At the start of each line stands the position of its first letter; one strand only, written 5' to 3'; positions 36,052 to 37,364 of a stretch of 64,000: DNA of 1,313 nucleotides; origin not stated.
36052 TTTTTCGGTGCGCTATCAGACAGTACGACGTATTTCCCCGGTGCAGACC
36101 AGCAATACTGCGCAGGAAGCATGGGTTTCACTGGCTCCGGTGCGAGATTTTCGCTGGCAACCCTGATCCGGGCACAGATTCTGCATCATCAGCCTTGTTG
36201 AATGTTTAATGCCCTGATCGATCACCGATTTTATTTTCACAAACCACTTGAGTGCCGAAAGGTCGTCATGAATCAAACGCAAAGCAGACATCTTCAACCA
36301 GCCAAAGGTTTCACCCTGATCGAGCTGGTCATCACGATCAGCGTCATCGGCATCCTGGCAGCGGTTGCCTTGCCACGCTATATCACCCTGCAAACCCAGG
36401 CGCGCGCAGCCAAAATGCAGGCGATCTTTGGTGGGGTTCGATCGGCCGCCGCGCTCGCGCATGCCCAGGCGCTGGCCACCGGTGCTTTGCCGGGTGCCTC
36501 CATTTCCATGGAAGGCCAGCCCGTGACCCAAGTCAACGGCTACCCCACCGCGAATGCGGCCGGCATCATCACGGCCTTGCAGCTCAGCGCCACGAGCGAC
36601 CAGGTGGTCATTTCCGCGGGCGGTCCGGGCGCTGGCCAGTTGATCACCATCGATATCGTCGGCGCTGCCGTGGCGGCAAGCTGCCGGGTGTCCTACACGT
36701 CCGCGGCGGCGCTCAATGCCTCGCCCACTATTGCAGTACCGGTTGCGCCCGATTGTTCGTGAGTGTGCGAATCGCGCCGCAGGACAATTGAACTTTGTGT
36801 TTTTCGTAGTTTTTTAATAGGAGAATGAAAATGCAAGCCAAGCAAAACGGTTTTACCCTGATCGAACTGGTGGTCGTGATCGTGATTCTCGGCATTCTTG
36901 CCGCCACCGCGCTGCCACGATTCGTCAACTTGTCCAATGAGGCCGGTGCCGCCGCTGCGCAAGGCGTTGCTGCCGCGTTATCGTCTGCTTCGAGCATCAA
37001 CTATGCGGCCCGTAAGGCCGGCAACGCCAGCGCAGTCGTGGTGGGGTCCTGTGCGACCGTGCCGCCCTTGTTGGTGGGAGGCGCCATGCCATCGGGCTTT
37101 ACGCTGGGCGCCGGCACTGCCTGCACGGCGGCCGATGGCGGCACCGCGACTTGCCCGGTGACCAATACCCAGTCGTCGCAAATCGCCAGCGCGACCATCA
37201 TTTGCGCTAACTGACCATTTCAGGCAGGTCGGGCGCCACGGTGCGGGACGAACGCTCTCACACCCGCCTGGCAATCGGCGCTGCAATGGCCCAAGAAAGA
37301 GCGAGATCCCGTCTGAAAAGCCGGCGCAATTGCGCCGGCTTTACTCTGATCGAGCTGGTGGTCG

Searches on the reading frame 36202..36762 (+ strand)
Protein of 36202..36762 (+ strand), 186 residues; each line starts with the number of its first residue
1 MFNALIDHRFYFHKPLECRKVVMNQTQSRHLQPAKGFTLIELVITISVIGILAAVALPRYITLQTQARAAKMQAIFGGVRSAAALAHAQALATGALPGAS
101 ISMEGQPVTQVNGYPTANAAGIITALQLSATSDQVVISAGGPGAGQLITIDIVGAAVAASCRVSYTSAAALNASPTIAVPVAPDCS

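Call 39: search_protein_families(library=pfam, proteins=[window:36202-36762:+], max_evalue=0.001)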
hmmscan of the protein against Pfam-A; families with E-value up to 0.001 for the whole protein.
window:36202-36762:+ (186 aa): 1 family
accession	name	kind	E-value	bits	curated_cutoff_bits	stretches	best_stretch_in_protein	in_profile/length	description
PF07963.17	N_methyl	-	8.9e-08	31.8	21.2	1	35-57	5-27/27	Prokaryotic N-terminal methylation motif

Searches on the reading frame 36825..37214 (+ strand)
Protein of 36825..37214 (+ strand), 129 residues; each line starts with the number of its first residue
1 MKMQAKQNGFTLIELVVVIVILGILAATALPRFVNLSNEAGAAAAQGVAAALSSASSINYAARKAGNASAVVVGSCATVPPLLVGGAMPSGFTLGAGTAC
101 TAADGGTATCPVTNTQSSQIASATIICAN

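Call 39: search_protein_families(library=pfam, proteins=[window:36825-37214:+], max_evalue=0.001)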
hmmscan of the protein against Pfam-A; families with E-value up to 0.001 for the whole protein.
window:36825-37214:+ (129 aa): 1 family
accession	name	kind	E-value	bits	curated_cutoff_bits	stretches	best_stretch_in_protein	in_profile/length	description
PF07963.17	N_methyl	-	6.5e-10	38.6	21.2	1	6-30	3-27/27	Prokaryotic N-terminal methylation motif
